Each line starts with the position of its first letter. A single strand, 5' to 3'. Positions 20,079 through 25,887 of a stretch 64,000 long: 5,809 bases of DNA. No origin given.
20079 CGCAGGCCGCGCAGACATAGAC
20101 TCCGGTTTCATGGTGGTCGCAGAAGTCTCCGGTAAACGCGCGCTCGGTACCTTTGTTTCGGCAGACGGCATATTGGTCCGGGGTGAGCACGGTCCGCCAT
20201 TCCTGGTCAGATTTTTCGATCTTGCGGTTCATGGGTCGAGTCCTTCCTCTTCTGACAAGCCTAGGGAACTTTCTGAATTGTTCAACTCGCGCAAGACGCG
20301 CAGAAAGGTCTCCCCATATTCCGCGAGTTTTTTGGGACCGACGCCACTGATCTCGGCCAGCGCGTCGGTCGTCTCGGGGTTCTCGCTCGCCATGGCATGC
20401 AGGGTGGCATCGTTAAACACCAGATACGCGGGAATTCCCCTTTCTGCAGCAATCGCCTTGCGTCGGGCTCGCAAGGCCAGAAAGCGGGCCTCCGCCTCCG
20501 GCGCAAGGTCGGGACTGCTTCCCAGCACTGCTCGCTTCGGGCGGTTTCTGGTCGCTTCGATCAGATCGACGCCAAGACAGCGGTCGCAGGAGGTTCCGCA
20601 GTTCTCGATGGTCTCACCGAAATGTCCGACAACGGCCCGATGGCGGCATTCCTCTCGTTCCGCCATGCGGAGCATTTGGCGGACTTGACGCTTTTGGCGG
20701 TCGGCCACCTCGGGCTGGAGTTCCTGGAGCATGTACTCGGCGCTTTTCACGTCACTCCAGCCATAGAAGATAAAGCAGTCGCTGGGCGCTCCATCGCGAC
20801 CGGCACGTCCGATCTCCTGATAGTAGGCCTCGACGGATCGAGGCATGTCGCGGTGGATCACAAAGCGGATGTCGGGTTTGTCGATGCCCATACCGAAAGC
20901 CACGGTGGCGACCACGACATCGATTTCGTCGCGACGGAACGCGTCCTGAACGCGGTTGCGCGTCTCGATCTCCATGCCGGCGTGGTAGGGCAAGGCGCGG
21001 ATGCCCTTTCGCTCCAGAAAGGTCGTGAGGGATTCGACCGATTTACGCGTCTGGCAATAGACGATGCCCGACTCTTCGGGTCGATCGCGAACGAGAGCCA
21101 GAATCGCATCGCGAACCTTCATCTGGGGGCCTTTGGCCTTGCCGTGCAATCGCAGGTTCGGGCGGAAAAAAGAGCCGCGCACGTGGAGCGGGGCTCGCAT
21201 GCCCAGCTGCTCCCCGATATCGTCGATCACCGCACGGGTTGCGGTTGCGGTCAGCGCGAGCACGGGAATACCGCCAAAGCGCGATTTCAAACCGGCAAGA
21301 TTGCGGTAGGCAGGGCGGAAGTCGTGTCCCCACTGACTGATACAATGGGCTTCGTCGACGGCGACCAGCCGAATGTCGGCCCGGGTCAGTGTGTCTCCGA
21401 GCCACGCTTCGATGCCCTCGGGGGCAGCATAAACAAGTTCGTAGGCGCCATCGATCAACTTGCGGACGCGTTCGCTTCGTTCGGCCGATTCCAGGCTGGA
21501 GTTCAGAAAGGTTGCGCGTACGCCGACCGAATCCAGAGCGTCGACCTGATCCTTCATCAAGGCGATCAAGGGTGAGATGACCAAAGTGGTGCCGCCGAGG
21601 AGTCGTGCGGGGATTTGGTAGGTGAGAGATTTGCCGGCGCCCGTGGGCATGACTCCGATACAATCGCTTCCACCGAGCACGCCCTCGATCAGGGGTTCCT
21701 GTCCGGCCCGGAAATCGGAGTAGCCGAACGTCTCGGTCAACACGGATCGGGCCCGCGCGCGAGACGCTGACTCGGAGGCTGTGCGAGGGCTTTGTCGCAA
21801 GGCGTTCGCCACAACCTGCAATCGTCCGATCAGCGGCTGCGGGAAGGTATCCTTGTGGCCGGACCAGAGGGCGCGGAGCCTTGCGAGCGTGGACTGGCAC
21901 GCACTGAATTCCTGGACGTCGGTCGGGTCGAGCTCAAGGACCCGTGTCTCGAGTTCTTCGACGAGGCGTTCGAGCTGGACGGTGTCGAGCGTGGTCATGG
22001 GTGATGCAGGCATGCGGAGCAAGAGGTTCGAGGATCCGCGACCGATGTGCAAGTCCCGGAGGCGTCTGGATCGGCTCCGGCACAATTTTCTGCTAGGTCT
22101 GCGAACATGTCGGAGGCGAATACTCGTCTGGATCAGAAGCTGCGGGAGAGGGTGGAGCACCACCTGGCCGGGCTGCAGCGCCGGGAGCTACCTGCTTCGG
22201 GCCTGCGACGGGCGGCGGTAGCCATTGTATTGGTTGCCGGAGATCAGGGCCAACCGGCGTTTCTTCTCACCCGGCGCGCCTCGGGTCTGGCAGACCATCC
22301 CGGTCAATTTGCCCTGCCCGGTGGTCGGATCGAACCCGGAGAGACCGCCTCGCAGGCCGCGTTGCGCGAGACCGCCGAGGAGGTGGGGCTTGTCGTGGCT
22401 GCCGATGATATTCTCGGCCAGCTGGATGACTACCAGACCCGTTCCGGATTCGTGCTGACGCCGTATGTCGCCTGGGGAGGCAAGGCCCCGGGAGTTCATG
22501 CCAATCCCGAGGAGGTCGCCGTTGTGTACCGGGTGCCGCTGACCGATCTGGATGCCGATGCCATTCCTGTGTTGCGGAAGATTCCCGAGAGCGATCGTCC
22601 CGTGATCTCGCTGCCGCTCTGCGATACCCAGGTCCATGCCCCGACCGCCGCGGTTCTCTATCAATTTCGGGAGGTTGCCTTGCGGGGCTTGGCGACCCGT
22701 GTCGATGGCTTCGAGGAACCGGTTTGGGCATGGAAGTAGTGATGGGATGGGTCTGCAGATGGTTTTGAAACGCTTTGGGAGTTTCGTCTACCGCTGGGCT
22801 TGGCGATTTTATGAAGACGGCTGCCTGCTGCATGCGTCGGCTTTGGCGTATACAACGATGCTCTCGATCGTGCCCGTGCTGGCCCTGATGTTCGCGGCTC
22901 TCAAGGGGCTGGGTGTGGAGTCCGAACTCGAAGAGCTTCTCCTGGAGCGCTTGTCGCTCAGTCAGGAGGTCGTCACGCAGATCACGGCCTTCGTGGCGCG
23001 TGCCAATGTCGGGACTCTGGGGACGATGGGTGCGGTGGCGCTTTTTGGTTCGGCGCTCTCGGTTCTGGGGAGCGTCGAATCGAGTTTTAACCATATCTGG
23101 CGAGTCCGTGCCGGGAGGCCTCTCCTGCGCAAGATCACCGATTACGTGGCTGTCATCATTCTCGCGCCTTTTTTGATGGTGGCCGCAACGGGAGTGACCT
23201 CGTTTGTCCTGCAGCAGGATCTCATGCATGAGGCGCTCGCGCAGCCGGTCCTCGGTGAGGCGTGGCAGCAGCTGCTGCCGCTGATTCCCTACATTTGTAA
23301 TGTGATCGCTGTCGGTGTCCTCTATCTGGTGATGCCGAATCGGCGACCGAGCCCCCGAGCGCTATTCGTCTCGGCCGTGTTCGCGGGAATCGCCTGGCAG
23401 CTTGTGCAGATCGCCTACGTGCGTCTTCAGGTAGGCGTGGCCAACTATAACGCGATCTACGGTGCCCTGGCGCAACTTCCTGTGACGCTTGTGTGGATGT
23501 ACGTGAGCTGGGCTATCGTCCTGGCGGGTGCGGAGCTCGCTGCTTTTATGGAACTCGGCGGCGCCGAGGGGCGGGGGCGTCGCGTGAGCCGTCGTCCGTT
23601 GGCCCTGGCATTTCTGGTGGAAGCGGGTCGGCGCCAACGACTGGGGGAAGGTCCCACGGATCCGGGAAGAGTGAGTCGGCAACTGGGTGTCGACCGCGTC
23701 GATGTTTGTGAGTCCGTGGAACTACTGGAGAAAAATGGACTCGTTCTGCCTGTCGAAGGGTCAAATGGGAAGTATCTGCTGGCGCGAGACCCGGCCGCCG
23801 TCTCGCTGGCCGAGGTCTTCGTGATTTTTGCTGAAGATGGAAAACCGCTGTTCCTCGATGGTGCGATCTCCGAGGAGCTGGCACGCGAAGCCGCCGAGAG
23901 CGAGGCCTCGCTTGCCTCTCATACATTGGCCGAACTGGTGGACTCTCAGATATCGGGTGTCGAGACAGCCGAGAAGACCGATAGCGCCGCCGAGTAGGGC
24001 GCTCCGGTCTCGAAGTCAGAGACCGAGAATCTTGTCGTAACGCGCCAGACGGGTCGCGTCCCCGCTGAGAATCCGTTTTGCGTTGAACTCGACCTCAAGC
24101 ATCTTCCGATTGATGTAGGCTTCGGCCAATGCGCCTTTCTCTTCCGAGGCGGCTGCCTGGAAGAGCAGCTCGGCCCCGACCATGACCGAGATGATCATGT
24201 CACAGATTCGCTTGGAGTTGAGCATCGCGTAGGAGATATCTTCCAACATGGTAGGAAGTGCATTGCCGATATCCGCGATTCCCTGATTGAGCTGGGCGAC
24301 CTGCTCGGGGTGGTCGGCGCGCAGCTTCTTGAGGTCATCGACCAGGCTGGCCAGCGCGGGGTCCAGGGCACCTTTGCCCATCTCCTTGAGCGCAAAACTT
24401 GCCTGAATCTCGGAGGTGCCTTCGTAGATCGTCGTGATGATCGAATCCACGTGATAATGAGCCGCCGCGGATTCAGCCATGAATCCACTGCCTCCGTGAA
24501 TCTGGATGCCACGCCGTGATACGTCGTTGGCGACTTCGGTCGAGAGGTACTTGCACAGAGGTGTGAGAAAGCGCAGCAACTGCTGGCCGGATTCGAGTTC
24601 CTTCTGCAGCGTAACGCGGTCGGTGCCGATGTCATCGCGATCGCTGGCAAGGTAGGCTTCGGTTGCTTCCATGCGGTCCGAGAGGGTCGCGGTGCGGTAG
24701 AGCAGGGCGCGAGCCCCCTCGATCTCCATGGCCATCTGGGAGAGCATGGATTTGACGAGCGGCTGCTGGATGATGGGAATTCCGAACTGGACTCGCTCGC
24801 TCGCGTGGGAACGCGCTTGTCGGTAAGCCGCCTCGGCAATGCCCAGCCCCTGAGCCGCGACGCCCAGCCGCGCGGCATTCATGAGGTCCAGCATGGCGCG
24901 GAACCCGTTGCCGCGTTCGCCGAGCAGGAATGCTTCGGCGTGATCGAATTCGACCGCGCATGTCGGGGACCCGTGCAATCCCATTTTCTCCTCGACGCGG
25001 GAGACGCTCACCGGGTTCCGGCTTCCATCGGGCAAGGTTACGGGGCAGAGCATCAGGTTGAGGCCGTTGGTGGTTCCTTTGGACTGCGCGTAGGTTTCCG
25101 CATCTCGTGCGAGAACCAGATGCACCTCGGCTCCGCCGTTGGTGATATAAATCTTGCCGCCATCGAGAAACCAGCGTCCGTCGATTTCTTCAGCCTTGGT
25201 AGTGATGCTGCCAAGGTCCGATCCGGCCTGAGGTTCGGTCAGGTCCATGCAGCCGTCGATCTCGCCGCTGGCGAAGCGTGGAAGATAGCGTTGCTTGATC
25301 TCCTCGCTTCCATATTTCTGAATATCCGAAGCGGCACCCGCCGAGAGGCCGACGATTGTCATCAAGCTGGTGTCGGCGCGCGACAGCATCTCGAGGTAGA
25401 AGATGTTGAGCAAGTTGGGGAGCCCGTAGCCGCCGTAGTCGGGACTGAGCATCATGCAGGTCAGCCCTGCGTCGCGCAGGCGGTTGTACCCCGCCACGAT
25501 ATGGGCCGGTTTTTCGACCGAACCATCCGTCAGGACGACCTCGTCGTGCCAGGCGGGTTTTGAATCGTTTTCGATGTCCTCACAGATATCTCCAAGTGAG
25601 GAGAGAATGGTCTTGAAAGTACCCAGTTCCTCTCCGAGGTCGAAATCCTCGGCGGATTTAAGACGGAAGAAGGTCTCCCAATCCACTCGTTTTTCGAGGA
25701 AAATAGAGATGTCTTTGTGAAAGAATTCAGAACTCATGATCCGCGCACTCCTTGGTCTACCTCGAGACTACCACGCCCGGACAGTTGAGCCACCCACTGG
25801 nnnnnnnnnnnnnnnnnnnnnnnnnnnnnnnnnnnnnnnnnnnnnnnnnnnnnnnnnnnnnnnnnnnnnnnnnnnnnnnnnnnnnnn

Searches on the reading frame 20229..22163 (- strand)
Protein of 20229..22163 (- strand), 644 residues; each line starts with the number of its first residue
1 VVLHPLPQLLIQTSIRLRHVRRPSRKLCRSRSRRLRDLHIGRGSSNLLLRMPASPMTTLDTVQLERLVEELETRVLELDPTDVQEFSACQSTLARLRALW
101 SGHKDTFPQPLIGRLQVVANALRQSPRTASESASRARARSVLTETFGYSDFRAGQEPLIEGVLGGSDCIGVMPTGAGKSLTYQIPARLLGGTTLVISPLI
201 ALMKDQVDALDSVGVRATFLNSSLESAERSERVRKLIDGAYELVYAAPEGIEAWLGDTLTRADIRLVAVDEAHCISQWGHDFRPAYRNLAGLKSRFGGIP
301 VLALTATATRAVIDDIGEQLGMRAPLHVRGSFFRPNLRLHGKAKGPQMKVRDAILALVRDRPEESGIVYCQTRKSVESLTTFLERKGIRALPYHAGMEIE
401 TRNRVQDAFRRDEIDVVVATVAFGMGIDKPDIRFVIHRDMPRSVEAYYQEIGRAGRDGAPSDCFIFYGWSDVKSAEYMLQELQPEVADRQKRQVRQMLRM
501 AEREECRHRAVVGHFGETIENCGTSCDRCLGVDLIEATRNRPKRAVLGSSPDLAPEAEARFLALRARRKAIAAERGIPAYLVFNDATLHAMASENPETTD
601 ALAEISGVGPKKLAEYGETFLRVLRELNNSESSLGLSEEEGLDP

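Call 56: search_protein_families(library=pfam, proteins=[window:20229-22163:-], max_evalue=0.00001)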
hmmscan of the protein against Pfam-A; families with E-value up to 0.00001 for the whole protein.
window:20229-22163:- (644 aa): 4 families
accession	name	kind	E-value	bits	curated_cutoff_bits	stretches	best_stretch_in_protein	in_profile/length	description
PF00271.37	Helicase_C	-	1.1e-26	93.7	23.5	1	352-458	4-110/110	Helicase conserved C-terminal domain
PF00270.35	DEAD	-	6.6e-24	85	26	1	154-312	3-163/167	DEAD/DEAH box helicase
PF00570.28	HRDC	-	5.6e-21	74.7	23.8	1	558-624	2-68/68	HRDC domain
PF16124.10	RecQ_Zn_bind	-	1.7e-11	45.1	25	1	470-530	2-66/66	RecQ zinc-binding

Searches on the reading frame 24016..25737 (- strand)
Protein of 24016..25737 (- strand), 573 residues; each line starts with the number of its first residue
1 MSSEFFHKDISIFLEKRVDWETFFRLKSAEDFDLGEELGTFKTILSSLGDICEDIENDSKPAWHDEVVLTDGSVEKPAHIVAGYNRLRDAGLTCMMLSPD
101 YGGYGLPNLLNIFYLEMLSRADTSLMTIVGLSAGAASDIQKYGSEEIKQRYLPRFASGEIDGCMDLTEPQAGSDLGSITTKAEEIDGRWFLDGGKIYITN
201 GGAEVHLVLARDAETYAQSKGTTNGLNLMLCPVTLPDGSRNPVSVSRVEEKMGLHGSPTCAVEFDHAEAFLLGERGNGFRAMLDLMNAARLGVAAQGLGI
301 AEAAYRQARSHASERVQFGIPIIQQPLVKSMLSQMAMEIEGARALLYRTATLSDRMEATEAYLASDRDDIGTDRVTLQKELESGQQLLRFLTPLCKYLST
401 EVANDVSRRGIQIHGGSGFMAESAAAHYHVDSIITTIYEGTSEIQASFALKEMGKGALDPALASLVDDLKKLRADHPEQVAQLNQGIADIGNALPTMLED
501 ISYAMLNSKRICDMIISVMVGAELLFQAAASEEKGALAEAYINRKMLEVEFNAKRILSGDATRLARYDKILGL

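Call 56: search_protein_families(library=pfam, proteins=[window:24016-25737:-], max_evalue=0.00001)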
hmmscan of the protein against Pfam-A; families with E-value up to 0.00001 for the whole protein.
window:24016-25737:- (573 aa): 4 families
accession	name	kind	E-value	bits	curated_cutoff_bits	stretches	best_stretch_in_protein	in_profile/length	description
PF00441.29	Acyl-CoA_dh_1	-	5.6e-32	111.4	22.4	2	276-361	1-86/150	Acyl-CoA dehydrogenase, C-terminal domain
PF02770.24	Acyl-CoA_dh_M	-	1e-16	61.3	33.3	1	163-266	1-96/97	Acyl-CoA dehydrogenase, middle domain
PF02771.21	Acyl-CoA_dh_N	-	2.4e-15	57.3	22.9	1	84-159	37-113/113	Acyl-CoA dehydrogenase, N-terminal domain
PF08028.16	Acyl-CoA_dh_2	-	6.7e-10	39.8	22.7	1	291-373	1-86/134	Acyl-CoA dehydrogenase, C-terminal domain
